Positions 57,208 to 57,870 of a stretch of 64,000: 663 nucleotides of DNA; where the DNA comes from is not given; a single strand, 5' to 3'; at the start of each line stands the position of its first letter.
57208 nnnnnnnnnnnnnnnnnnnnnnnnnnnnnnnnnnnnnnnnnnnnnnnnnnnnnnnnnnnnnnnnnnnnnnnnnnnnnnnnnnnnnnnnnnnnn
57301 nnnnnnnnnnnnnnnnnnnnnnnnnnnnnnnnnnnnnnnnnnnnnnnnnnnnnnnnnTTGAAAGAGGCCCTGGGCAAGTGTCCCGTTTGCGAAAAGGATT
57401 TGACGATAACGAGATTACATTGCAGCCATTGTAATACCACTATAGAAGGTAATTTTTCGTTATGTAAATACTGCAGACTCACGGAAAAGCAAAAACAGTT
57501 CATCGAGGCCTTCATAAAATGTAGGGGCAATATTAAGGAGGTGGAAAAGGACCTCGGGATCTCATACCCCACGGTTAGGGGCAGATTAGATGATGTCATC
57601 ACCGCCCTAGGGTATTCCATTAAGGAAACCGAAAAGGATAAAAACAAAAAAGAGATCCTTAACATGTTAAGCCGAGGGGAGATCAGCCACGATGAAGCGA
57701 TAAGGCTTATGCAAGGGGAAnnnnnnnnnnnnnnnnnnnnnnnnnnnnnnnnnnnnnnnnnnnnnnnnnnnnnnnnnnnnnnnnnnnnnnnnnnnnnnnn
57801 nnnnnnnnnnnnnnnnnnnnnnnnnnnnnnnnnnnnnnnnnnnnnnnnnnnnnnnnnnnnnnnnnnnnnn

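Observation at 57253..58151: Two-gene DUF2089 plus SHOCT-like operon under a perfect consensus promoter with a 17-bp palindromic operator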

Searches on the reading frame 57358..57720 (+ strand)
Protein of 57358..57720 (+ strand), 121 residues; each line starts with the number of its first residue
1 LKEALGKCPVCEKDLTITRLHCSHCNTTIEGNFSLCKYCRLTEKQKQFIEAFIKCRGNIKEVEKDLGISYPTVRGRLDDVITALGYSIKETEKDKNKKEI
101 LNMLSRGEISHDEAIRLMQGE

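Call 3: search_protein_families(library=pfam, proteins=[window:57358-57720:+], max_evalue=0.1)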
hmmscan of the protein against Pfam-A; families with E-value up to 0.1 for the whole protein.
window:57358-57720:+ (121 aa): 14 families
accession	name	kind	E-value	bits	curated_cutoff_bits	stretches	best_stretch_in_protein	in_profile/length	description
PF09862.15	DUF2089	-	8e-25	86.7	33.4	1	41-86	1-46/47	Domain of unknown function (DUF2089)-HTH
PF22747.2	Zn_ribbon_DUF2089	-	7.7e-15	55.1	27.6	1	8-39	1-32/32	DUF2089 zinc ribbon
PF13556.12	HTH_30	-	2.6e-05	24.3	27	1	49-92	5-48/59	PucR C-terminal helix-turn-helix domain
PF22746.1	SHOCT-like_DUF2089-C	-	0.0015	18.5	27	1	97-117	3-23/32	SHOCT-like domain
PF25207.1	DUF7837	-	0.0044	17.4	27.8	0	3-40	3-41/47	Domain of unknown function (DUF7837)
PF12773.13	DZR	-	0.0061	17.1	27.3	1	8-39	15-44/45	Double zinc ribbon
PF19335.5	HMBD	-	0.0073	16.7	23.6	1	6-16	16-26/28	Heavy metal binding domain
PF24270.1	HTH_Cmi2_C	-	0.0077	16.9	27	1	43-113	23-93/125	Cmi2, C-terminal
PF17032.10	Zn_ribbon_15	-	0.0084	17.3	28.9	1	4-39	36-72/73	zinc-ribbon family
PF18912.6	DZR_2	-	0.019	15.2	27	1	6-39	22-55/56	Double zinc ribbon domain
PF03592.21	Terminase_2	-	0.022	15.8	26.1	1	41-69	1-28/141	Terminase small subunit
PF25299.1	ZZ_ADA2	-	0.027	15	27.5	1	8-39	1-29/48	ADA2 ZZ-type zing finger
PF13542.12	HTH_Tnp_ISL3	-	0.077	12.9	27.4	0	37-80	8-50/51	Helix-turn-helix domain of transposase family ISL3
PF13518.12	HTH_28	-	0.084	13.4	25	0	47-77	4-33/52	Helix-turn-helix domain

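Call 13: search_protein_families(library=ncbifam, proteins=[window:57358-57720:+], max_evalue=1)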
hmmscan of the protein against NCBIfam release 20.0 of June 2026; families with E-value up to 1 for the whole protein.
window:57358-57720:+ (121 aa): 6 families
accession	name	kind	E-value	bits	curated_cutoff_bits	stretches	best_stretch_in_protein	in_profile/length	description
NF033550.5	transpos_ISL3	equivalog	4.1e-05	22.8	180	1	15-87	45-118/370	ISL3 family transposase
TIGR02892.1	spore_yabP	equivalog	0.0042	17.1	75.4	1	4-51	32-82/85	sporulation protein YabP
NF041779.1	hetero_SS_HdrC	equivalog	0.0067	15.9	350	1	56-104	133-179/198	ferredoxin:CoB-CoM heterodisulfide reductase subunit HdrC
NF001075.0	PRK00118.2-6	equivalog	0.0094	16.3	151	1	40-104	25-88/114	putative DNA-binding protein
NF008616.0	PRK11595.1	equivalog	0.08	12.4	304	1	4-47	4-48/227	DNA utilization protein GntX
NF007228.0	PRK09646.1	subfamily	0.18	11.4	226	1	40-85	142-187/194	ECF RNA polymerase sigma factor SigK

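Call 28: search_solved_structures(query=window:57358-57720:+, max_evalue=1)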
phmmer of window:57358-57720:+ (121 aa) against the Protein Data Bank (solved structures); distinct sequences matched with E-value up to 1: 7.
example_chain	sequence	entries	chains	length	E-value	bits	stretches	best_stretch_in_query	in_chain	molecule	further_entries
5k5l_E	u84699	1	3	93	0.22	14.8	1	16-56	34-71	Transcriptional repressor CTCF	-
3t92_A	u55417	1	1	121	0.27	14.5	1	4-63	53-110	HISTONE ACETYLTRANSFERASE P300 TAZ2-CCAAT/ENHANCER-BINDING PROTEIN EPSILON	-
5yel_A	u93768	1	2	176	0.27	14.5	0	16-56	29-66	Transcriptional repressor CTCF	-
5wgg_A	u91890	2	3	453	0.38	14.1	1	19-117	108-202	Radical SAM domain protein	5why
5k5i_A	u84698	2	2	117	0.53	13.6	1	16-56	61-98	Transcriptional repressor CTCF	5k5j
5yeg_B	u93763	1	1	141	0.92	12.8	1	16-56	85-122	Transcriptional repressor CTCF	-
5yeg_A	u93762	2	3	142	0.93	12.8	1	16-56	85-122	Transcriptional repressor CTCF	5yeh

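Call 41: find_homologous_proteins(query=window:57358-57720:+)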
Query window:57358-57720:+ (121 aa): 2782 proteins with E <= 0.001 among 2792 candidates; the best 120 are listed.
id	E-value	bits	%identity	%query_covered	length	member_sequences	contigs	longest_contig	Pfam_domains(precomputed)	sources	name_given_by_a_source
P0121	3.1e-75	268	100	100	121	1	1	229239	PF22747.3,PF09862.16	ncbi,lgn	-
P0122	9.5e-75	266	99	100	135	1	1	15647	PF22747.3,PF09862.16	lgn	-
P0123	1.6e-59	217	78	100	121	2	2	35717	PF22747.3,PF09862.16,PF13556.13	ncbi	-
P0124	1.1e-57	211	76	98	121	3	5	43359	PF22747.3,PF09862.16,PF13556.13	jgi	-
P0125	5.5e-57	209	74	98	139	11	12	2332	PF22747.3,PF09862.16,PF13556.13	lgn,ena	-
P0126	1.6e-53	198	71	98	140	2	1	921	PF22747.3,PF22746.2,PF09862.16,PF13556.13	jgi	-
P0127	2.7e-53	197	71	98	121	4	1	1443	PF22747.3,PF22746.2,PF09862.16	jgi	jgi:hypothetical protein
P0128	9.8e-53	195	71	100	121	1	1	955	PF22747.3,PF09862.16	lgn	-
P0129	2.1e-52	194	70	98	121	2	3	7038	PF22747.3,PF09862.16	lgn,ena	-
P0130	1.2e-51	192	68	98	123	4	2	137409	PF22747.3,PF09862.16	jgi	jgi:hypothetical protein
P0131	1.5e-51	191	69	100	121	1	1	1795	PF22747.3,PF09862.16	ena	-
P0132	2.8e-51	190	67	98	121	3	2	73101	PF22747.3,PF22746.2,PF09862.16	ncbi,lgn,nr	ncbi:MAG: hypothetical protein HPY66_0623 [Firmicutes bacterium]|nr:hypothetical protein [Bacillota 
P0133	9.6e-51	189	66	98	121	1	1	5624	PF22747.3,PF09862.16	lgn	-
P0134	1.9e-50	188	68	98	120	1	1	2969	PF22747.3,PF09862.16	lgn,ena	-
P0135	1.3e-49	185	69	98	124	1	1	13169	PF22747.3,PF09862.16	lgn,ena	-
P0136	2.0e-49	184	67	99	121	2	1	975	PF22747.3,PF09862.16,PF13556.13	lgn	-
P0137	3.0e-49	184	63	98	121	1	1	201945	PF22747.3,PF09862.16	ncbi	-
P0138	3.0e-49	184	66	98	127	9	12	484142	PF22747.3,PF22746.2,PF09862.16,PF13556.13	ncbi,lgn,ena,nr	ncbi:MAG: DUF2089 domain-containing protein [Firmicutes bacterium]|nr:DUF2089 domain-containing prot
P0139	4.6e-49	183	68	98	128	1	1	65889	PF22747.3,PF09862.16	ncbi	ncbi:MAG: DUF2089 domain-containing protein [Bacillota bacterium]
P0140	6.5e-49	183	68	98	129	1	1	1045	PF22747.3,PF09862.16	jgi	jgi:hypothetical protein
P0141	2.1e-48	181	66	99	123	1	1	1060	PF22747.3,PF09862.16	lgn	-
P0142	5.0e-48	180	67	98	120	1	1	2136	PF22747.3,PF09862.16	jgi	jgi:hypothetical protein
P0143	8.8e-48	179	68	99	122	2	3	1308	PF22747.3,PF09862.16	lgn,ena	-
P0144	3.2e-47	177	66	99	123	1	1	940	PF22747.3,PF09862.16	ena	-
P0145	4.0e-47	177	67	99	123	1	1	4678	PF22747.3,PF09862.16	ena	-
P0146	1.1e-46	175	64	99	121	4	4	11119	PF22747.3,PF09862.16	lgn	-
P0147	1.2e-46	175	66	99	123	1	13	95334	PF22747.3,PF09862.16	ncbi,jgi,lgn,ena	jgi:hypothetical protein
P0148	1.3e-46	175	66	99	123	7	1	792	PF22747.3,PF09862.16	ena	-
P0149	1.6e-46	175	64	99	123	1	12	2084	PF22747.3,PF09862.16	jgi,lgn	-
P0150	2.0e-46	175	66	99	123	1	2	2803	PF22747.3,PF09862.16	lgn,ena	-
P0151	2.2e-46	175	64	98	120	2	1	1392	PF22747.3,PF09862.16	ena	-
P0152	3.0e-46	174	65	99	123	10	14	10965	PF22747.3,PF09862.16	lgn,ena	-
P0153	4.2e-46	174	61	98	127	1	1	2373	PF22747.3,PF09862.16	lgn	-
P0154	6.1e-46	173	63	99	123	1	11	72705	PF22747.3,PF09862.16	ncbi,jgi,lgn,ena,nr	ncbi:MAG: DUF2089 domain-containing protein [Tissierellia bacterium]|nr:DUF2089 domain-containing pr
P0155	6.7e-46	173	65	98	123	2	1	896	PF22747.3,PF09862.16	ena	-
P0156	1.0e-45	172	63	99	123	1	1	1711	PF22747.3,PF09862.16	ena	-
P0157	1.4e-45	172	63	99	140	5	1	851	PF22747.3,PF09862.16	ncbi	-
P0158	1.5e-45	172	67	99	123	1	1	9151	PF22747.3,PF09862.16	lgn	-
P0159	1.7e-45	172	65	98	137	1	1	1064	PF22747.3,PF09862.16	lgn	-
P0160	2.0e-45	171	63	99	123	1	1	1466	PF22747.3,PF09862.16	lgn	-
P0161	2.4e-45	171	64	98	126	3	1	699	PF22747.3,PF22746.2,PF09862.16,PF13556.13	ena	-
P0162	3.1e-45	171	64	99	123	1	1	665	PF22747.3,PF09862.16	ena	-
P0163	3.3e-45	171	64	99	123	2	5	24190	PF22747.3,PF09862.16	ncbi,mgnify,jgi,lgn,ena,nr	ncbi:MAG: DUF2089 domain-containing protein [Tissierellia bacterium]|mgnify:FL=1|nr:DUF2089 domain-c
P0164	3.9e-45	171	64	98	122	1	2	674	PF22747.3,PF22746.2,PF09862.16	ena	-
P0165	4.0e-45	170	63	99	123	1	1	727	PF22747.3,PF09862.16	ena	-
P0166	4.6e-45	170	61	98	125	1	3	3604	PF22747.3,PF09862.16,PF13556.13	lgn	-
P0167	5.3e-45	170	62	98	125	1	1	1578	PF22747.3,PF22746.2,PF09862.16,PF13556.13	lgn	-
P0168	6.7e-45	170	67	99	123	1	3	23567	PF22747.3,PF09862.16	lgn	-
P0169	9.7e-45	169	67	99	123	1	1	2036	PF22747.3,PF09862.16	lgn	-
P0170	1.0e-44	169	65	99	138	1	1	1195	PF22747.3,PF09862.16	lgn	-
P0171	1.3e-44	169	61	98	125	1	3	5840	PF22747.3,PF09862.16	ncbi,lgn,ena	-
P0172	1.4e-44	169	62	97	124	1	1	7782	PF22747.3,PF09862.16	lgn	-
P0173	1.5e-44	169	63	99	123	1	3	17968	PF22747.3,PF22746.2,PF09862.16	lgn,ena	-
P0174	1.7e-44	168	64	98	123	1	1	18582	PF22747.3,PF09862.16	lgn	-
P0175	1.9e-44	168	63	99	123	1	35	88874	PF22747.3,PF09862.16,PF13556.13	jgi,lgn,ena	-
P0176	2.1e-44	168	63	99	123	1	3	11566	PF22747.3,PF22746.2,PF09862.16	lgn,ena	-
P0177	2.4e-44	168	63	99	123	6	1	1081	PF22747.3,PF09862.16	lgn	-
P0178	2.5e-44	168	62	99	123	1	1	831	PF22747.3,PF09862.16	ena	-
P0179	3.0e-44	168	62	99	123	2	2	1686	PF22747.3,PF09862.16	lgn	-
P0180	5.0e-44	167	62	98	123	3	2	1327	PF22747.3,PF09862.16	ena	-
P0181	5.0e-44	167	63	99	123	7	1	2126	PF22747.3,PF09862.16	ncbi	-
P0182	5.1e-44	167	63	99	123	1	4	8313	PF22747.3,PF09862.16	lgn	-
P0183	5.5e-44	167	62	99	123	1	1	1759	PF22747.3,PF09862.16,PF13556.13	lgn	-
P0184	6.0e-44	167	62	98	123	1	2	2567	PF22747.3,PF09862.16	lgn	-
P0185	7.2e-44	166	64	98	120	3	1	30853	PF22747.3,PF09862.16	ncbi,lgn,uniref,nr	ncbi:hypothetical protein SAMN02745135_01058 [Caloranaerobacter azorensis DSM 13643]|uniref:DUF2089 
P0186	7.4e-44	166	63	99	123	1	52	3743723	PF22747.3,PF22746.2,PF09862.16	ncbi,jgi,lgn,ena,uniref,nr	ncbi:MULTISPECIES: DUF2089 domain-containing protein [Tissierellales]|jgi:hypothetical protein|unire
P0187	7.8e-44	166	62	98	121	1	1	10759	PF22747.3,PF09862.16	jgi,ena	-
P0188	8.2e-44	166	66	98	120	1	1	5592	PF22747.3,PF09862.16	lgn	-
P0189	1.0e-43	166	61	99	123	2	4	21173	PF22747.3,PF22746.2,PF09862.16,PF13556.13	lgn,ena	-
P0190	1.0e-43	166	61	98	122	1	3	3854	PF22747.3,PF22746.2,PF09862.16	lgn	-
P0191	1.1e-43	166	63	99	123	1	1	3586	PF22747.3,PF22746.2,PF09862.16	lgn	-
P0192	1.1e-43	166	63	99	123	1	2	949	PF22747.3,PF22746.2,PF09862.16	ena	-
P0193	1.2e-43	166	61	98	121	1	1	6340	PF22747.3,PF09862.16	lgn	-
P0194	1.2e-43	166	60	99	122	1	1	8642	PF22747.3,PF09862.16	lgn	-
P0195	1.2e-43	166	62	99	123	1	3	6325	PF22747.3,PF09862.16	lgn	-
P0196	1.2e-43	166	62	99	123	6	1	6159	PF22747.3,PF09862.16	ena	-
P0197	1.3e-43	166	62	97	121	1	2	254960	PF22747.3,PF09862.16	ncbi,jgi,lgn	ncbi:MAG: DUF2089 domain-containing protein [Acetivibrionales bacterium]|jgi:hypothetical protein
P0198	1.3e-43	166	61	99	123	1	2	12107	PF22747.3,PF09862.16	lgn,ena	-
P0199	1.3e-43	166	60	99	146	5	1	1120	PF22747.3,PF09862.16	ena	-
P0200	1.3e-43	166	60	99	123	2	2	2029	PF22747.3,PF09862.16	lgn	-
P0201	1.3e-43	166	61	99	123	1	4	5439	PF22747.3,PF09862.16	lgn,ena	-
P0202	1.4e-43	166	63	99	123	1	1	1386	PF22747.3,PF09862.16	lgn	-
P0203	1.4e-43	166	61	99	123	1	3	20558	PF22747.3,PF09862.16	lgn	-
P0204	1.4e-43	165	61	98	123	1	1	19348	PF22747.3,PF09862.16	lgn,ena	-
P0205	1.4e-43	165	63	99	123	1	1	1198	PF22747.3,PF22746.2,PF09862.16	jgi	jgi:hypothetical protein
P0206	1.5e-43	165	63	99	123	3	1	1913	PF22747.3,PF09862.16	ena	-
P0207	1.6e-43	165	62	98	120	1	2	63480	PF22747.3,PF09862.16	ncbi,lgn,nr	ncbi:MAG: DUF2089 domain-containing protein [Firmicutes bacterium]|nr:DUF2089 domain-containing prot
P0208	1.7e-43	165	61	99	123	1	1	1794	PF22747.3,PF09862.16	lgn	-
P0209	1.8e-43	165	62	98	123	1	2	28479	PF22747.3,PF09862.16,PF13556.13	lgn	-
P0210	2.0e-43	165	61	99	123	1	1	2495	PF22747.3,PF09862.16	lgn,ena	-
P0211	2.0e-43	165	62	99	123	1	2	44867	PF22747.3,PF22746.2,PF09862.16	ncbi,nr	ncbi:MAG: DUF2089 domain-containing protein [Tissierellaceae bacterium]|nr:DUF2089 domain-containing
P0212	2.1e-43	165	61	99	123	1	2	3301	PF22747.3,PF09862.16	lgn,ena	-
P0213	2.2e-43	165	61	98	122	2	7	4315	PF22747.3,PF22746.2,PF09862.16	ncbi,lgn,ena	-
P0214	2.2e-43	165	62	99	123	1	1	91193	PF22747.3,PF09862.16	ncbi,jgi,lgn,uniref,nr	ncbi:DUF2089 domain-containing protein [Tissierella sp. MSJ-40]|jgi:hypothetical protein|uniref:DUF2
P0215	2.3e-43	165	60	99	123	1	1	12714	PF22747.3,PF09862.16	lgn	-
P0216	2.4e-43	165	61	99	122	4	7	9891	PF22747.3,PF22746.2,PF09862.16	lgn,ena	-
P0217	2.4e-43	165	61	99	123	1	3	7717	PF22747.3,PF22746.2,PF09862.16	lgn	-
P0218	2.5e-43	165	62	99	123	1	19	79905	PF22747.3,PF09862.16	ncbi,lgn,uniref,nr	ncbi:DUF2089 domain-containing protein [Tepidimicrobium xylanilyticum]|uniref:DUF2089 domain-contain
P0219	2.6e-43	165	61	99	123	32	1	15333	PF22747.3,PF09862.16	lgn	-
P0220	2.7e-43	165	60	99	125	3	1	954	PF22747.3,PF09862.16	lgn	-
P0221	2.7e-43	165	61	98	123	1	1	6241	PF22747.3,PF09862.16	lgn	-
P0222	3.2e-43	164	62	98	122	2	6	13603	PF22747.3,PF22746.2,PF09862.16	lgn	-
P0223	3.2e-43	164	65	97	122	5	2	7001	PF22747.3,PF22746.2,PF09862.16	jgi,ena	-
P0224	3.3e-43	164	60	97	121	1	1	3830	PF22747.3,PF09862.16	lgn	-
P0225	3.3e-43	164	61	99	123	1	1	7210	PF22747.3,PF09862.16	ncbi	-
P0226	3.7e-43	164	65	98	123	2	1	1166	PF22747.3,PF09862.16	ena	-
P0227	3.9e-43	164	61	98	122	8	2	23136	PF22747.3,PF22746.2,PF09862.16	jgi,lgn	jgi:hypothetical protein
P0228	4.2e-43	164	63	98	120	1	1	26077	PF22747.3,PF09862.16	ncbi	-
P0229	4.4e-43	164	61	98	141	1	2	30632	PF22747.3,PF09862.16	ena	-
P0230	4.4e-43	164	60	99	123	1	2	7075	PF22747.3,PF09862.16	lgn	-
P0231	4.5e-43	164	63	99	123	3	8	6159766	PF22747.3,PF09862.16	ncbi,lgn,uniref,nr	ncbi:conserved hypothetical protein [[Clostridium] ultunense Esp]|uniref:DUF2089 domain-containing p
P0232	4.6e-43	164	64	97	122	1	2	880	PF22747.3,PF22746.2,PF09862.16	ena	-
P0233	4.8e-43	164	63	98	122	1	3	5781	PF22747.3,PF09862.16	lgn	-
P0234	5.1e-43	164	61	98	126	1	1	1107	PF22747.3,PF09862.16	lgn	-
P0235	5.2e-43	164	62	98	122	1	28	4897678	PF22747.3,PF22746.2,PF09862.16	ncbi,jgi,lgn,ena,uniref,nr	ncbi:DUF2089 domain-containing protein [Acetivibrio clariflavus]|uniref:DUF2089 domain-containing pr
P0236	5.2e-43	164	62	98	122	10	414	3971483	PF22747.3,PF22746.2,PF09862.16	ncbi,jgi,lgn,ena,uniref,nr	ncbi:MAG TPA: DUF2089 domain-containing protein [Hungateiclostridium thermocellum]|jgi:hypothetical 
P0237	5.4e-43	164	60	100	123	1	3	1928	PF22747.3,PF09862.16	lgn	-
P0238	5.8e-43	163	65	98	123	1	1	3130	PF22747.3,PF09862.16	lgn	-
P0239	6.9e-43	163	63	99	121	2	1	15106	PF22747.3,PF09862.16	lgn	-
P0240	7.0e-43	163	61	99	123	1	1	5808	PF22747.3,PF09862.16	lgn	-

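Call 42: search_protein_families(library=padloc, proteins=[window:57358-57720:+], max_evalue=0.1)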
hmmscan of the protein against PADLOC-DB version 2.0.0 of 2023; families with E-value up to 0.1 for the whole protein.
window:57358-57720:+ (121 aa): 4 families
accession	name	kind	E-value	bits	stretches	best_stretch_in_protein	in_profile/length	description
PDLC01858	CARF3--CARF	-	0.0009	17.2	1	31-81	132-182/204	-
PDLC01044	Csa3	-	0.023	12.6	1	29-78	122-171/194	Type I-A associated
PDLC03862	LmuB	-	0.025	10.9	1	7-55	332-354/643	-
PDLC03672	HEase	-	0.039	11.7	1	7-94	117-197/199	homing endonuclease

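Call 43: find_encoding_contigs(protein=P0236, flank=4000, max_places=1)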
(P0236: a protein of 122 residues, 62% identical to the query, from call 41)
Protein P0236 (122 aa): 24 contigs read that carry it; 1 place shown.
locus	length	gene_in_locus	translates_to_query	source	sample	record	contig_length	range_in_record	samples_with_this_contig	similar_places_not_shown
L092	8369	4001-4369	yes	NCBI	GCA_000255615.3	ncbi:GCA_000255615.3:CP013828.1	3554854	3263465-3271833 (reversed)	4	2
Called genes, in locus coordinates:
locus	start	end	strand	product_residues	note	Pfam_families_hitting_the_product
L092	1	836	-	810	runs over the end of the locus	PF03422:CBM_6 (weak), PF16990:CBM_35, PF03422:CBM_6 (weak), PF00404:Dockerin_1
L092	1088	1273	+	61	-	PF16112:DUF4830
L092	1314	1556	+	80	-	-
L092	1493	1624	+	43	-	PF16111:DUF4829 (weak)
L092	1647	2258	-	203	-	PF13707:RloB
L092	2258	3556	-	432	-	PF02463:SMC_N (weak), PF13304:AAA_21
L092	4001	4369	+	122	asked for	PF22747:Zn_ribbon_DUF2089, PF09862:DUF2089, PF22746:SHOCT-like_DUF2089-C (weak)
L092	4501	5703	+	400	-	PF22746:SHOCT-like_DUF2089-C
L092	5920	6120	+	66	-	-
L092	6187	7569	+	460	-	PF01547:SBP_bac_1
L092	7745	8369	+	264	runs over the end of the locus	PF20030:bpMoxR, PF07726:AAA_3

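Call 44: find_encoding_contigs(protein=P0186, flank=4000, max_places=1)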
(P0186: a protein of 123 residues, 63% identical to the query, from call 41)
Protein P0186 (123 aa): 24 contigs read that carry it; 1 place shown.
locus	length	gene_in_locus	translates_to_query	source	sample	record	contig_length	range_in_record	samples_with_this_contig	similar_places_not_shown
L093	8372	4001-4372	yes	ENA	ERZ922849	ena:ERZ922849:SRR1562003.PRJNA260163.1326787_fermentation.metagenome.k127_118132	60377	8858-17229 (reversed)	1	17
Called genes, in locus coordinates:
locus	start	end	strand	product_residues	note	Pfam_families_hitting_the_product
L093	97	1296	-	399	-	PF00155:Aminotran_1_2, PF12897:Asp_aminotransf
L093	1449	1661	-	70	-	PF06107:DUF951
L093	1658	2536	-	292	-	PF21088:MS_channel_1st, PF00924:MS_channel_2nd, PF21082:MS_channel_3rd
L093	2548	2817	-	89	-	PF11823:Se_S_carrier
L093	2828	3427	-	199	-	PF01206:TusA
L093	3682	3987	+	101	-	-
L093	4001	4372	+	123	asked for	PF22747:Zn_ribbon_DUF2089, PF09862:DUF2089, PF22746:SHOCT-like_DUF2089-C (weak)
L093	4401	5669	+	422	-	-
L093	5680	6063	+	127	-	PF22746:SHOCT-like_DUF2089-C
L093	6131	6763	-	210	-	PF18917:LiaI-LiaF-like_TM1 (faint), PF22570:LiaF-TM (faint)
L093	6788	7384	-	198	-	PF02674:Colicin_V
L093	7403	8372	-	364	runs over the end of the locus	PF18975:DUF5711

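Call 45: find_encoding_contigs(protein=P0138, flank=4000, max_places=1)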
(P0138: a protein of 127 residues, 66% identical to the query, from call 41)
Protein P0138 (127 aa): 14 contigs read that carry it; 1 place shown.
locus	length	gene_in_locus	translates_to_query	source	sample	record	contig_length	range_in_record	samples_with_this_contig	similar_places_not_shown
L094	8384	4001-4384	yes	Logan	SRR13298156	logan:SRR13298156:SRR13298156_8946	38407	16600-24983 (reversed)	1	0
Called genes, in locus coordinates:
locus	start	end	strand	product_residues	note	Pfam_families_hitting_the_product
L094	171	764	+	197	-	PF00440:TetR_N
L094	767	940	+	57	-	-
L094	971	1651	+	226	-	-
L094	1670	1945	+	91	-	PF04994:TfoX_C, PF11731:Cdd1 (weak)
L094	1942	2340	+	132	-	PF06803:DUF1232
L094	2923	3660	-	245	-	PF01493:GXGXG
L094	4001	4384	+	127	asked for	PF22747:Zn_ribbon_DUF2089, PF09862:DUF2089, PF13556:HTH_30 (weak), PF22746:SHOCT-like_DUF2089-C (faint)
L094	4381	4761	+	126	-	PF22746:SHOCT-like_DUF2089-C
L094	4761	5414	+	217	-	PF21948:LplA-B_cat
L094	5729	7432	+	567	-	PF03553:Na_H_antiporter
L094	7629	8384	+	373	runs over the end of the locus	PF12897:Asp_aminotransf (weak), PF00155:Aminotran_1_2, PF00266:Aminotran_5, PF01212:Beta_elim_lyase (weak)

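Call 58: predict_structure(alignment_id=A2)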
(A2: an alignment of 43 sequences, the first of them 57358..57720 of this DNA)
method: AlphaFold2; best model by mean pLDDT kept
length: 121 residues; sequences in the alignment: 43
mean_pLDDT: 82.9   pTM: 0.53
mean pLDDT of the five models: 82.9, 81.7, 81.6, 81.5, 78.3
residues with pLDDT >= 90: 39; 70-90: 68; 50-70: 13; < 50: 1
segments of 3 or more residues with pLDDT < 50: none
pLDDT, mean of each block of 10 residues (from residue 1): 62 78 90 79 91 93 92 90 80 69 90 85 53
secondary structure, 60 per line:
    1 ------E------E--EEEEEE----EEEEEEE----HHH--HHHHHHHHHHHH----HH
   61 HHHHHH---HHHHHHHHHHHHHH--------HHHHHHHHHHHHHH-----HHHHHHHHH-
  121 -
elements in order: E17-22 E27-33 H43-54 H59-66 H70-83 H92-105 H111-119
